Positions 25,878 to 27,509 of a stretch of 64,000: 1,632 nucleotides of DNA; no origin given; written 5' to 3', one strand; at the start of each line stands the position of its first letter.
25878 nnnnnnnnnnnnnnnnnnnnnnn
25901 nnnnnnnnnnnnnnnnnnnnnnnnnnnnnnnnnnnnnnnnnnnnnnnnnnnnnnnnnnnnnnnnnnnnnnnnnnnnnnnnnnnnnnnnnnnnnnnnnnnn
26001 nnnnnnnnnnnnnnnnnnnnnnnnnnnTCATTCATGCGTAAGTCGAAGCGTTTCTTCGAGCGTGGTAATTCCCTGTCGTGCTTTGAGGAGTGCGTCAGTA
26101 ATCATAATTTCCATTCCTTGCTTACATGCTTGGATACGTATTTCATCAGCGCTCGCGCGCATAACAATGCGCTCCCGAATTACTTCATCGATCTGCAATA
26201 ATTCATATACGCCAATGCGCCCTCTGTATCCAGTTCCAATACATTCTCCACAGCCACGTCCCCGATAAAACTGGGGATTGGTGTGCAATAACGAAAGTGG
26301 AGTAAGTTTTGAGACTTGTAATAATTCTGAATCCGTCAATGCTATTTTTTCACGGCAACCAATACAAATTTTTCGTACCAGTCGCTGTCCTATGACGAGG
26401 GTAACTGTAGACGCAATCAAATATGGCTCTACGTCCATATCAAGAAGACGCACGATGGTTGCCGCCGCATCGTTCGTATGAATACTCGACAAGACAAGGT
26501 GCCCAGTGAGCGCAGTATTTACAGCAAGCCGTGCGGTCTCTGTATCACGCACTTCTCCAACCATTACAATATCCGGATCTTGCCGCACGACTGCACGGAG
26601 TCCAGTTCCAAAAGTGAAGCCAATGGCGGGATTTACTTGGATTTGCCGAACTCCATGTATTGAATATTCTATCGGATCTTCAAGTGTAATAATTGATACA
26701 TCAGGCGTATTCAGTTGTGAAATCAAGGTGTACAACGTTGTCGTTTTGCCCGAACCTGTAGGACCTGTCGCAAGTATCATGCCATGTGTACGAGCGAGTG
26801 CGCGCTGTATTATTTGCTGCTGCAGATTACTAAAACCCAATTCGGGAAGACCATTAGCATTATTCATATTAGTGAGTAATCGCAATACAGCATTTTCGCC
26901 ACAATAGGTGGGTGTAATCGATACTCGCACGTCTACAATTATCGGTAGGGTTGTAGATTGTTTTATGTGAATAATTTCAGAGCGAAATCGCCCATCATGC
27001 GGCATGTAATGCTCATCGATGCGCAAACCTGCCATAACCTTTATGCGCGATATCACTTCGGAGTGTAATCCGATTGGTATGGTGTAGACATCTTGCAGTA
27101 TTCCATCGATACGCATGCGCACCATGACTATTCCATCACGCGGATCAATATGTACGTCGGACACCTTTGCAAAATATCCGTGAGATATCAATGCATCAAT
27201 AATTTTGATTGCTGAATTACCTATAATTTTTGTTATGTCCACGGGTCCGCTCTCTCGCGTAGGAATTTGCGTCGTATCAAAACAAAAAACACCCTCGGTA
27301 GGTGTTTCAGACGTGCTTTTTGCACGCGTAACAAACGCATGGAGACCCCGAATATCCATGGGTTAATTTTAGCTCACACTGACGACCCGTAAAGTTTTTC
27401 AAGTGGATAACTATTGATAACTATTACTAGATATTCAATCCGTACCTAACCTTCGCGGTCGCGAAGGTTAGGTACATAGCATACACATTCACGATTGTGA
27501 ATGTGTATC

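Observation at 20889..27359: Compact type IV pilus operon with five pilin-like genes, including a 506-aa pilin carrying an LVIVD beta-propeller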

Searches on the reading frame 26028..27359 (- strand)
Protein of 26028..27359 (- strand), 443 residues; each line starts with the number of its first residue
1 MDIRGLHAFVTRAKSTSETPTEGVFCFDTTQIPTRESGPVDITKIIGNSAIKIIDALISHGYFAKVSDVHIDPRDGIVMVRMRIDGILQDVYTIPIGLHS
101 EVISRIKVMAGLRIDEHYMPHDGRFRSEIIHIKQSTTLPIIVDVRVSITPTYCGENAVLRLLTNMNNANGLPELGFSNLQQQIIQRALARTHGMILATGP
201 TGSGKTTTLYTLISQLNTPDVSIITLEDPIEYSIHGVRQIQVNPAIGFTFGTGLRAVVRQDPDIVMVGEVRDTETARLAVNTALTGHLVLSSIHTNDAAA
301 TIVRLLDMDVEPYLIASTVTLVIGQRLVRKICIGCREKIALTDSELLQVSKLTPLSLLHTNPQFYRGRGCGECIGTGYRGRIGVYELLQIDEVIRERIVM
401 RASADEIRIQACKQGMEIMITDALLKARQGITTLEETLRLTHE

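Call 3: search_protein_families(library=pfam, proteins=[window:26028-27359:-], max_evalue=1)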
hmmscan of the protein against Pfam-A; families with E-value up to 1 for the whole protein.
window:26028-27359:- (443 aa): 21 families
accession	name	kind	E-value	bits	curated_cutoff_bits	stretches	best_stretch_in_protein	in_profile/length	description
PF00437.27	T2SSE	-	4.2e-112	374.9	24.9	1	50-439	8-370/370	Type II/IV secretion system protein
PF25199.1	nSTAND_NTPase5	-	7.1e-05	23.1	34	1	178-239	27-89/145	Novel STAND NTPase 5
PF13401.12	AAA_22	-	0.00012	22.8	27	1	191-226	4-41/130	AAA domain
PF13604.12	AAA_30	-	0.0002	21.6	27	1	178-218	4-44/191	AAA domain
PF13086.12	AAA_11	-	0.00025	21.3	27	1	178-217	4-42/257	AAA domain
PF20720.3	nSTAND3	-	0.0018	18.5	27.2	1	189-229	14-54/155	Novel STAND NTPase 3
PF00225.29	Kinesin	-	0.0018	17.7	29.3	1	176-210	59-93/327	Kinesin motor domain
PF12775.13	AAA_7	-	0.0029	17.6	25.8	1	180-225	21-66/181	P-loop containing dynein motor region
PF00270.35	DEAD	-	0.0042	17.3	26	1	179-216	3-39/167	DEAD/DEAH box helicase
PF16796.11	Microtub_bd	-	0.0057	17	27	1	181-211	80-110/155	Microtubule binding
PF04851.21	ResIII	-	0.007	16.7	22.5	1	178-218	6-49/164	Type III restriction enzyme, res subunit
PF13173.12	AAA_14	-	0.01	16.3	27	1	194-233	4-44/129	AAA domain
PF13555.12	AAA_29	-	0.011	15.9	27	1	190-209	20-39/61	P-loop containing region of AAA domain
PF13191.12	AAA_16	-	0.017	16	32.6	1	182-222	14-54/167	AAA ATPase domain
PF05872.18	HerA_C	-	0.018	14.1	22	1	180-224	11-53/502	Helicase HerA-like C-terminal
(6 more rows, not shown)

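Call 4: search_protein_families(library=ncbifam, proteins=[window:26028-27359:-], max_evalue=1)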
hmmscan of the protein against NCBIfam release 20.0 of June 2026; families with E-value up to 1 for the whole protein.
window:26028-27359:- (443 aa): 31 families (the best 25 are shown)
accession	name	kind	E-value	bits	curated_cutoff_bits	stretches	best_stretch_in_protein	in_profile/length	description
TIGR02533.1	type_II_gspE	equivalog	1.9e-136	455.6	630.25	1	50-441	109-486/486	type II secretion system ATPase GspE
TIGR02538.1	type_IV_pilB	equivalog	7e-131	437.6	675.65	1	51-442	182-563/564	type IV-A pilus assembly ATPase PilB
NF053534.1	T4PilAsmATPsTfpB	equivalog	3.3e-114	382.4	850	1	50-441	201-582/584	type IV pilus assembly ATPase TfpB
NF007755.0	PRK10436.1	equivalog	5e-110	368.3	617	1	48-441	83-459/465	type II secretion system protein GspE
NF041000.1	ATPase_ComGA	equivalog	8e-68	228.3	300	1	57-329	3-266/267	competence type IV pilus ATPase ComGA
TIGR01420.1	pilT_fam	subfamily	2.3e-44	152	319.1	1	54-329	2-269/343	PilT/PilU family type 4a pilus ATPase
TIGR02525.1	plasmid_TraJ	equivalog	6.6e-24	84.5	368.3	1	171-309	129-273/372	plasmid transfer ATPase TraJ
TIGR02524.1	dot_icm_DotB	equivalog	1.2e-20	74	463.3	1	172-329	115-286/358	Dot/Icm type IV secretion system ATPase DotB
TIGR02782.1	TrbB_P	equivalog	1.8e-13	50.5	304.55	1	179-322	124-275/303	P-type conjugative transfer ATPase TrbB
NF058587.1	archaellum_moto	equivalog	9e-13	47.8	550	1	195-307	278-395/527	archaellum flagellar ATPase motor FlaI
NF010469.0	PRK13894.1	subfamily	1.1e-12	48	508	1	179-306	137-265/320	conjugal transfer ATPase TrbB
TIGR03819.1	heli_sec_ATPase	hypoth_equivalog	6.2e-11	42.1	373.15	1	104-305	101-297/340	TadA family conjugal transfer-associated ATPase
NF010407.0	PRK13833.1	subfamily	8.6e-11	41.8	499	1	178-325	131-277/323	conjugal transfer protein TrbB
TIGR02788.1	VirB11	equivalog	1.5e-10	40.6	249.95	1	170-309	123-266/308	P-type DNA transfer ATPase VirB11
NF010425.0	PRK13851.1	equivalog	2.7e-09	36.4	461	1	186-305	156-280/344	type IV secretion system protein VirB11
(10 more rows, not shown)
